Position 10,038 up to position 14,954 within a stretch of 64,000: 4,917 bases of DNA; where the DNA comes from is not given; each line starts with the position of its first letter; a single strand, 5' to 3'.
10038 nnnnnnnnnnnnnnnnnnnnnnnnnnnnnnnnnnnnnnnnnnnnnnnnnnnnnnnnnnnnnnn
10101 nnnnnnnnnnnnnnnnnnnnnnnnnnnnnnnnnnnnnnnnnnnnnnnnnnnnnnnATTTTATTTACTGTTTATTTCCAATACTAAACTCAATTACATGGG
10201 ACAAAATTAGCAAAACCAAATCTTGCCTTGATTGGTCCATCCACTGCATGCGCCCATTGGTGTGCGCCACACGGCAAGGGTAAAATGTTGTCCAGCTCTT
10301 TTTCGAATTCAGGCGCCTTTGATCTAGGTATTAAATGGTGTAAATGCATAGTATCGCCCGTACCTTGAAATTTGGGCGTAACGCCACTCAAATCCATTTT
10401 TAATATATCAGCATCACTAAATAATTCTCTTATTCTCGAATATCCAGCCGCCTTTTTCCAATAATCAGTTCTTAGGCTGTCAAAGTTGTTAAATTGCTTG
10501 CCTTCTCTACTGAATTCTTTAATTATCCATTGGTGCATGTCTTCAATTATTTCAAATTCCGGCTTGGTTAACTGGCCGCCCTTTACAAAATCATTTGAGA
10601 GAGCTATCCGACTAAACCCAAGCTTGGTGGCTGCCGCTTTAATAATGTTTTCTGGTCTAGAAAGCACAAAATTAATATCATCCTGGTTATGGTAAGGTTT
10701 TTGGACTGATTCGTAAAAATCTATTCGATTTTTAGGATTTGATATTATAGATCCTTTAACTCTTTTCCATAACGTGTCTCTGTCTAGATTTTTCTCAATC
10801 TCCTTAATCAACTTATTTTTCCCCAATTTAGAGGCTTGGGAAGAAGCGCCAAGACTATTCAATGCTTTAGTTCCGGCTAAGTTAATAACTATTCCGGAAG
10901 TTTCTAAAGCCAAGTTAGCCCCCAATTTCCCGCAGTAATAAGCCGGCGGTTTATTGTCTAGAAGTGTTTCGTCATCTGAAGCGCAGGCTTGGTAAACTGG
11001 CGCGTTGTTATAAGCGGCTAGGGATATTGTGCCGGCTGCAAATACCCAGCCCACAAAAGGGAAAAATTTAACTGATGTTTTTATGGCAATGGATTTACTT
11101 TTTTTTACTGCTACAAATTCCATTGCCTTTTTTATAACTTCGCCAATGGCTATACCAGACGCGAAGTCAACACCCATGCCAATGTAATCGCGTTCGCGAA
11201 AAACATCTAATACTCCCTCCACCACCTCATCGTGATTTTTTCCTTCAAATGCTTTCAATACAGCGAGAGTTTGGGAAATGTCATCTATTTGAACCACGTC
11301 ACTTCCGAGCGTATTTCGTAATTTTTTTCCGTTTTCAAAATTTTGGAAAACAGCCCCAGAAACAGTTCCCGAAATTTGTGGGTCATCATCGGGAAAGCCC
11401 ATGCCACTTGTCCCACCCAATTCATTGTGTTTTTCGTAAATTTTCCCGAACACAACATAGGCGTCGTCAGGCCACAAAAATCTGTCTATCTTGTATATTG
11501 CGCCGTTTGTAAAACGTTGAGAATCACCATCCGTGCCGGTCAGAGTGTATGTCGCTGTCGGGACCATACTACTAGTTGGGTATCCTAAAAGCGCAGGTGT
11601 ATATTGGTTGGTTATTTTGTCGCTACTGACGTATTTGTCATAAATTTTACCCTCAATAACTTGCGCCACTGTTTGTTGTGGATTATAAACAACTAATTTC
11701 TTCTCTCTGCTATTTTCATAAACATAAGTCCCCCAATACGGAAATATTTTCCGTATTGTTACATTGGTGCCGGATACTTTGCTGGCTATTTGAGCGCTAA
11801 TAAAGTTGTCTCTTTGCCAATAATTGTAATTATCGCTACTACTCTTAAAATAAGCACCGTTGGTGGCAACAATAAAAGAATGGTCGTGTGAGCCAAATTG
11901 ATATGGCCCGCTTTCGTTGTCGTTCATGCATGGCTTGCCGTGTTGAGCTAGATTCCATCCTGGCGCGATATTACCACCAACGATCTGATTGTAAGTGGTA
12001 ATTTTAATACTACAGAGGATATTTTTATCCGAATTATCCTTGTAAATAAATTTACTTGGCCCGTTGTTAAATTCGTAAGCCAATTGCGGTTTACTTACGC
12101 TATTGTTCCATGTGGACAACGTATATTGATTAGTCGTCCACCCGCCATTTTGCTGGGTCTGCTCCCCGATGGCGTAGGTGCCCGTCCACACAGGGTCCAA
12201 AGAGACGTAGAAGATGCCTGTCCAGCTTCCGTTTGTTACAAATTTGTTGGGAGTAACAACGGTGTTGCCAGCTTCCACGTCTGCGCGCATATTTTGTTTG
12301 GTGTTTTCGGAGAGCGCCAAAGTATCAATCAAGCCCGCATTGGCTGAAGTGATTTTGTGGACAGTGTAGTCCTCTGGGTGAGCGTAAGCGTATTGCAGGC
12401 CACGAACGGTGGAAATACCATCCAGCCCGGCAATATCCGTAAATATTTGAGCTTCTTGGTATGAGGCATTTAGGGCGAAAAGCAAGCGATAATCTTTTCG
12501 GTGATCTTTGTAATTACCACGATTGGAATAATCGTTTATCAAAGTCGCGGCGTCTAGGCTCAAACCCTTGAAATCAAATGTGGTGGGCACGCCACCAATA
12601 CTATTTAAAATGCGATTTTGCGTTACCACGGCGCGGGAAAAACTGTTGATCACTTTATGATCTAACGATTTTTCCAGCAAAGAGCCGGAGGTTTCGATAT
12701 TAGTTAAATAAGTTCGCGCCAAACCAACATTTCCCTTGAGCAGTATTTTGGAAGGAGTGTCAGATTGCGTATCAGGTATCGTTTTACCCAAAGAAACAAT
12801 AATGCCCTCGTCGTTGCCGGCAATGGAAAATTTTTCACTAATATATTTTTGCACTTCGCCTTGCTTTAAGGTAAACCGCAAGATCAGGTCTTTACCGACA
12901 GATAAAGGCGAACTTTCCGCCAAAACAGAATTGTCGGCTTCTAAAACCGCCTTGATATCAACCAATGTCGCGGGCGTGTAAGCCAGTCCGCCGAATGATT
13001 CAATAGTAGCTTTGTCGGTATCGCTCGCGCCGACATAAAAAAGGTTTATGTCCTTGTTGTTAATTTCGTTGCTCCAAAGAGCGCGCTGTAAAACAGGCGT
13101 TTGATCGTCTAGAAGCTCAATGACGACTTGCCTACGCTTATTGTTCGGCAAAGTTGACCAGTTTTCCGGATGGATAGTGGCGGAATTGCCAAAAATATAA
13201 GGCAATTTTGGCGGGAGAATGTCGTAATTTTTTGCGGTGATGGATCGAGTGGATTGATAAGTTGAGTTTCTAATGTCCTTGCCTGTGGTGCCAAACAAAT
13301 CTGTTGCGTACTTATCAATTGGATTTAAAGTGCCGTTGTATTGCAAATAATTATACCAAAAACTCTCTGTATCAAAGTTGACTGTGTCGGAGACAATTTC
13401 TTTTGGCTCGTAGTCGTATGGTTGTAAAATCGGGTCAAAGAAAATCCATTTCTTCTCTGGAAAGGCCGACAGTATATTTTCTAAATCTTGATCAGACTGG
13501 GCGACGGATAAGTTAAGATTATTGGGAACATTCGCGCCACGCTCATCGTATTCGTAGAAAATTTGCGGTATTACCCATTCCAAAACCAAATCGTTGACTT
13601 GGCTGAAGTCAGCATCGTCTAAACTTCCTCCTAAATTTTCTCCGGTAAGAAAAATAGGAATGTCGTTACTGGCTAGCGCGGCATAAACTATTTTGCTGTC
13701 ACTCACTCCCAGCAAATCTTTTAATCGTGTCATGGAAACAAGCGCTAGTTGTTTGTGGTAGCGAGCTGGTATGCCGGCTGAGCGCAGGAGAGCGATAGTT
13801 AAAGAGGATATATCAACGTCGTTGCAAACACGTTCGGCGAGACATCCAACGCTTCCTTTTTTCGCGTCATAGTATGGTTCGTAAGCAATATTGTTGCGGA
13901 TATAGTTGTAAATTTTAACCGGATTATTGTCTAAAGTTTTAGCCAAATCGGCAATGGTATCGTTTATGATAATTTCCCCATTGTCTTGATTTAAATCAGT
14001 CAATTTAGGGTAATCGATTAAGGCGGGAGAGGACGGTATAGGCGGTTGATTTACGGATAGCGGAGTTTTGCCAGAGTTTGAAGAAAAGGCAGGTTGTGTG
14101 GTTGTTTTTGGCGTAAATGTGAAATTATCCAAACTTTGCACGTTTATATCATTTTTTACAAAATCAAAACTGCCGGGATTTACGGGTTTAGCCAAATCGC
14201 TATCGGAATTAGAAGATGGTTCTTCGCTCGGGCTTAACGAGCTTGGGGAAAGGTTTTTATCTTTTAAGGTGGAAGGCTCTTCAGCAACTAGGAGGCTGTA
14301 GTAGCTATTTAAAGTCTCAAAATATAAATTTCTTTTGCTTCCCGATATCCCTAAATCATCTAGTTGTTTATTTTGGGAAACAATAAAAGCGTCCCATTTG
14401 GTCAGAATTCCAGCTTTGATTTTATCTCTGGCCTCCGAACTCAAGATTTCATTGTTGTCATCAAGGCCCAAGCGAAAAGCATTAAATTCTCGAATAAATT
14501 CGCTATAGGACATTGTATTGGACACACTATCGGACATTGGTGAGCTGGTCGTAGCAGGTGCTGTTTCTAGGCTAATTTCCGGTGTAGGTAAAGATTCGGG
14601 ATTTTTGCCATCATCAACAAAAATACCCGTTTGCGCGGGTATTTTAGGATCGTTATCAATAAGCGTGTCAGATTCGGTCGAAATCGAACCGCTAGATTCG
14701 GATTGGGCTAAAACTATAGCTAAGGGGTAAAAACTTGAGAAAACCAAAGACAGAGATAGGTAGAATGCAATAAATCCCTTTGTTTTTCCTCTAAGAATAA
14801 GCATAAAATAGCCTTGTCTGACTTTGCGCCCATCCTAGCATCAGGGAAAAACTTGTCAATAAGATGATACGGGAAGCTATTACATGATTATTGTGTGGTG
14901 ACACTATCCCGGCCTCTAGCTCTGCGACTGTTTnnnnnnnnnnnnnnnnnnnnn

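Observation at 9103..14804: Giant secreted transglutaminase-like protein tipped with an HNH/LHH-type nuclease, followed by a candidate immunity gene (polymorphic-toxin architecture)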

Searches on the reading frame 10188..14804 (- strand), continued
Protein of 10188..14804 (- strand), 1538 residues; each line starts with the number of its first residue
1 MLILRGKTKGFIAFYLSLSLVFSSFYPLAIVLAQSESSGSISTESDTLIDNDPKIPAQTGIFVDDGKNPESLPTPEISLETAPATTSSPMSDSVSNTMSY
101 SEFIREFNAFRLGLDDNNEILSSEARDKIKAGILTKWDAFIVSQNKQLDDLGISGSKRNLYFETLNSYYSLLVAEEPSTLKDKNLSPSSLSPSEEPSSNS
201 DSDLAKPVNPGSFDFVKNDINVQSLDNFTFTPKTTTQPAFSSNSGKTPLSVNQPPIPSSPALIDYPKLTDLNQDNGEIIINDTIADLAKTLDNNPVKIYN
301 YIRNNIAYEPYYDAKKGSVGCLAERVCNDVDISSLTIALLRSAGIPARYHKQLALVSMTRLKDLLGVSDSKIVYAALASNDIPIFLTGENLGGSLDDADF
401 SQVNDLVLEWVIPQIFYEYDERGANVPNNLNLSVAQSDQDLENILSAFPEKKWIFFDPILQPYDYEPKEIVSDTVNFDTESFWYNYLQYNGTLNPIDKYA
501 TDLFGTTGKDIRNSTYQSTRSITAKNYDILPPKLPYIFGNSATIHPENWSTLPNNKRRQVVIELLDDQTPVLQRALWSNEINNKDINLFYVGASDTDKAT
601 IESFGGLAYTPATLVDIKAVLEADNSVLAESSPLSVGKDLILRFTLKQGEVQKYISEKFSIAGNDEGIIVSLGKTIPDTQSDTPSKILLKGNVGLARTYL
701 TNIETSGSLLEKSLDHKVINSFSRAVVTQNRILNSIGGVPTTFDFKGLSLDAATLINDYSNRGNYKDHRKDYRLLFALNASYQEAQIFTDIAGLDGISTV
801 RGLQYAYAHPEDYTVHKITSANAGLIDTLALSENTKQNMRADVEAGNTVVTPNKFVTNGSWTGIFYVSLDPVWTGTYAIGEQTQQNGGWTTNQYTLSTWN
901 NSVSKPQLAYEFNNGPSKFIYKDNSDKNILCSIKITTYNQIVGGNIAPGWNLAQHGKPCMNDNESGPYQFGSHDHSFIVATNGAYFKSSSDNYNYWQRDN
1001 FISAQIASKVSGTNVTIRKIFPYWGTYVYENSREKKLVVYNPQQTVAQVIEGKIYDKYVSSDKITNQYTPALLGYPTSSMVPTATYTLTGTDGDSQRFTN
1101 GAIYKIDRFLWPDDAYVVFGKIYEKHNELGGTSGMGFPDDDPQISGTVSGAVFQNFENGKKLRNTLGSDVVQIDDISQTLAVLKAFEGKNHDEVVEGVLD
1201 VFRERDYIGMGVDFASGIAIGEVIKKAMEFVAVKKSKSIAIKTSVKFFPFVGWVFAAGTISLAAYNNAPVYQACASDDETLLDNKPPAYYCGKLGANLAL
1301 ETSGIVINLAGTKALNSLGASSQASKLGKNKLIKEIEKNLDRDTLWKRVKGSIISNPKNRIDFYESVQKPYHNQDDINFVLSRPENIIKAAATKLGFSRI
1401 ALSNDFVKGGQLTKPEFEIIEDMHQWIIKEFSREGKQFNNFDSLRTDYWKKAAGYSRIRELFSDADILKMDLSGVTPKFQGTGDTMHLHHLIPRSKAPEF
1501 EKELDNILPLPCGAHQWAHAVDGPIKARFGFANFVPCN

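Call 39: find_related_loci(query=A1, collection=genome_contigs, flank=6000)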
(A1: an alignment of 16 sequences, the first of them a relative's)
Query A1 (1538 aa) in genome_contigs; peptide patterns used: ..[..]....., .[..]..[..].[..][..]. (x = any residue, [..] = any of these).
66 stretches matched a pattern; 34 encode a relative of the query (tblastn E <= 1e-3); 33 distinct loci.
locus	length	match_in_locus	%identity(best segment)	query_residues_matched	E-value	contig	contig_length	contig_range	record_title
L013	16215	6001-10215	39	1-1369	0e+0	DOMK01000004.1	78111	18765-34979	MAG TPA_asm: Candidatus Magasanikbacteria bacterium isolate UBA11710 contig_4111, whole genome shotgun sequence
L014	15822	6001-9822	38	100-1360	0e+0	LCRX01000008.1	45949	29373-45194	MAG: Candidatus Magasanikbacteria bacterium GW2011_GWA2_56_11 UY92_C0008, whole genome shotgun sequence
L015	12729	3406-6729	41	79-1157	0e+0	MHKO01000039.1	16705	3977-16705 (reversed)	MAG: Candidatus Komeilibacteria bacterium RIFCSPLOWO2_02_FULL_48_11 rifcsplowo2_02_scaffold_4617, whole genome shotgun s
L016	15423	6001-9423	39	7-1157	0e+0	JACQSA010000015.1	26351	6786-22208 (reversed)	MAG: Candidatus Uhrbacteria bacterium isolate NC_groundwater_1373_Ag_S-0.2um_44_41 S_p2_S4_coassembly_k141_988464, whole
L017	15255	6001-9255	42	99-1163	0e+0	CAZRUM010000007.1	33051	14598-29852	MAG TPA_asm: uncultured Gammaproteobacteria bacterium isolate SRP104257_co1_391 genome assembly, contig: NODE_542_length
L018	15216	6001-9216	40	98-1157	0e+0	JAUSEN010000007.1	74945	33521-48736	MAG: Candidatus Magasanikiibacteriota bacterium isolate E14_maxbin.201_sub E14_k141_27584, whole genome shotgun sequence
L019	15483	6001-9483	40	77-1252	0e+0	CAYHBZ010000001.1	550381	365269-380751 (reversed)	MAG TPA_asm: uncultured Gammaproteobacteria bacterium isolate ERP119702_co3_79 genome assembly, contig: NODE_1_length_55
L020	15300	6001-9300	39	86-1160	0e+0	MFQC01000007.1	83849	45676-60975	MAG: Candidatus Magasanikbacteria bacterium RIFCSPHIGHO2_02_FULL_48_18 rifcsphigho2_02_scaffold_219, whole genome shotgu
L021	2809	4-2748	42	25-962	0e+0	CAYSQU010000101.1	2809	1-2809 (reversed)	MAG TPA_asm: uncultured Gammaproteobacteria bacterium isolate binchicken_co387_4 genome assembly, contig: NODE_53000_len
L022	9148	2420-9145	40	74-1160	0e+0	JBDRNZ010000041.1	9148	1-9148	MAG: Candidatus Peregrinibacteria bacterium isolate MEGAHIT-group-1.923 k141_13757469, whole genome shotgun sequence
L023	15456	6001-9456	40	42-1202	0e+0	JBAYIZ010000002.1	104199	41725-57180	MAG: Candidatus Magasanikiibacteriota bacterium isolate SO_2016_GW1_43 scaffold00446_OW334_2016, whole genome shotgun se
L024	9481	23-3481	36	266-1352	0e+0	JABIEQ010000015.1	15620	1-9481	MAG: Candidatus Magasanikbacteria bacterium isolate SI053_bin100 k141_1105532, whole genome shotgun sequence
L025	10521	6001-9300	38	88-1160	0e+0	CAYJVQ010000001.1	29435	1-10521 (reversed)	MAG TPA_asm: uncultured Gammaproteobacteria bacterium isolate ERP125453_co1_318 genome assembly, contig: NODE_1338_lengt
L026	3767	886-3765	40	27-1026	0e+0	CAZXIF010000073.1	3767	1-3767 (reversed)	MAG TPA_asm: uncultured Gammaproteobacteria bacterium isolate binchicken_co203_499 genome assembly, contig: k141_2934111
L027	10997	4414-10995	38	70-1163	0e+0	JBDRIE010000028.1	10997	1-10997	MAG: Nitrospirota bacterium isolate MEGAHIT-group-1.569 k141_12644800, whole genome shotgun sequence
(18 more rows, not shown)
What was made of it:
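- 10188..14804 (-): Toxin gene, 1538 aa: conserved scaffold plus a variable C-terminal tail. A further 33 genome loci were found (call 39).
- Closest known: Polymorphic toxins with an N-terminal inactive transglutaminase domain. Different: The distribution is essentially confined to CPR lineages (call 39).
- The family spans many CPR lineages (call 39).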

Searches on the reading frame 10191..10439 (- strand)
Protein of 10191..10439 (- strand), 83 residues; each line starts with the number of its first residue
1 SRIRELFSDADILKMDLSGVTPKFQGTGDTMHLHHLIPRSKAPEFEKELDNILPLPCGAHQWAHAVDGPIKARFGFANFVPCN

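Call 4: search_protein_families(library=pfam, proteins=[window:10191-10439:-], max_evalue=10)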
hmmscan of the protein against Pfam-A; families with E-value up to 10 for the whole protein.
seq(83 aa): 1 family
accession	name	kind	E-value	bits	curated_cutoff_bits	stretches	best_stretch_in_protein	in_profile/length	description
PF01844.29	HNH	-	0.052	14.2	21.4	1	26-54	10-35/47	HNH endonuclease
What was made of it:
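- The window's own tip is below every Pfam cut-off (call 4), so the family assignment rests on a three-sequence profile and on a homologue.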
